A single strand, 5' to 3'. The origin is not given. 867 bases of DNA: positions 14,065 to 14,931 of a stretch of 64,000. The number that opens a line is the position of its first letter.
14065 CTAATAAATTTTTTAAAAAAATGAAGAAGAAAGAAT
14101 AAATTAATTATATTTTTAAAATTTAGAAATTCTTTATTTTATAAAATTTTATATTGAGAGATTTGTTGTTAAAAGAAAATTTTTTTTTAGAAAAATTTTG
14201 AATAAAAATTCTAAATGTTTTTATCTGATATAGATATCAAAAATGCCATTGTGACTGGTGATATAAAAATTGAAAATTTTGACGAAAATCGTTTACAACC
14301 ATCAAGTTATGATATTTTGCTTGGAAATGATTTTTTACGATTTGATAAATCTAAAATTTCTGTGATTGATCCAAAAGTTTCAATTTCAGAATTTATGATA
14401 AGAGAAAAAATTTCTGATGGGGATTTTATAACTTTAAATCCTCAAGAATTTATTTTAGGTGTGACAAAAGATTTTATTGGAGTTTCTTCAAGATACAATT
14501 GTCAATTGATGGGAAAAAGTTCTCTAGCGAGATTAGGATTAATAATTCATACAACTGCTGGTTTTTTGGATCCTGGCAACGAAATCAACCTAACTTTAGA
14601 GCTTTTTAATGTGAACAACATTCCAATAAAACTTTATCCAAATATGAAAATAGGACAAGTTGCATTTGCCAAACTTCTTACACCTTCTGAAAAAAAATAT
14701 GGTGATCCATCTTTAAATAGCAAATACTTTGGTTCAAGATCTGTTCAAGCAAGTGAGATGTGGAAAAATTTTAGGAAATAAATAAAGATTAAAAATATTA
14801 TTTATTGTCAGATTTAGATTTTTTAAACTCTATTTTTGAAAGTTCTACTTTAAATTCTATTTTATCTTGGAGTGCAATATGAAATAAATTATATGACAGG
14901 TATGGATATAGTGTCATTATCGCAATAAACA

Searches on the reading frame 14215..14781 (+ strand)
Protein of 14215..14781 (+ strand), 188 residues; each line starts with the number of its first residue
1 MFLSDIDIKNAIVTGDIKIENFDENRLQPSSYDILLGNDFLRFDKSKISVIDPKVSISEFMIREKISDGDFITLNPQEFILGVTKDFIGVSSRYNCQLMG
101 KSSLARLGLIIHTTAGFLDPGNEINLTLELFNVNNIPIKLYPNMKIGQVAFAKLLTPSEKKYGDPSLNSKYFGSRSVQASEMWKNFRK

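Call 47: find_encoding_contigs(protein=window:14215-14781:+, flank=10000, max_places=10)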
Protein window:14215-14781:+ (188 aa): 3 contigs read that carry it; 3 places shown.
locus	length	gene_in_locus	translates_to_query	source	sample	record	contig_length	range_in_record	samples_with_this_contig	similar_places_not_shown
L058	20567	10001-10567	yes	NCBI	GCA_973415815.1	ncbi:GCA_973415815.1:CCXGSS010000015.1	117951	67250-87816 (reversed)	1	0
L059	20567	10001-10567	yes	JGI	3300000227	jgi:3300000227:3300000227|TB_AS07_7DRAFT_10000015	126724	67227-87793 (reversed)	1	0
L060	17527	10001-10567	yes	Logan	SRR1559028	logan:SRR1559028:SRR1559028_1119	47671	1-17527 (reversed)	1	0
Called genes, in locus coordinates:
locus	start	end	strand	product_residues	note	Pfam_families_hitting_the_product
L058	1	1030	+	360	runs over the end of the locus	PF00291:PALP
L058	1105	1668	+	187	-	PF04307:YdjM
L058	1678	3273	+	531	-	PF00704:Glyco_hydro_18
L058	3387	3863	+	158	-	PF03449:GreA_GreB_N, PF01272:GreA_GreB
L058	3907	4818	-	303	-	PF00535:Glycos_transf_2, PF13641:Glyco_tranf_2_3, PF13632:Glyco_trans_2_3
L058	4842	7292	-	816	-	PF01588:tRNA_bind, PF03483:B3_4, PF03484:B5, PF17759:tRNA_synthFbeta, PF03147:FDX-ACB (faint)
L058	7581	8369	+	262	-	PF13231:PMT_2 (weak)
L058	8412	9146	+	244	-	-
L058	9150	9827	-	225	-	PF01145:Band_7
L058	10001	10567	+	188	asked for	PF22769:DCD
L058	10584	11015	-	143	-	-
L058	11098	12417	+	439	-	PF08245:Mur_ligase_M, PF02875:Mur_ligase_C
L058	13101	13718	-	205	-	PF02224:Cytidylate_kin (faint), PF13189:Cytidylate_kin2, PF13238:AAA_18 (weak)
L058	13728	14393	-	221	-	PF02163:Peptidase_M50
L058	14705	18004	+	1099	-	PF26182:Ig_NUP210_5th (faint), PF06832:BiPBP_C (faint), PF26918:Ig_Eae (faint), PF02368:Big_2, PF18884:TSP3_bac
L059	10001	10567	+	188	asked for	PF22769:DCD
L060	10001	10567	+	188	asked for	PF22769:DCD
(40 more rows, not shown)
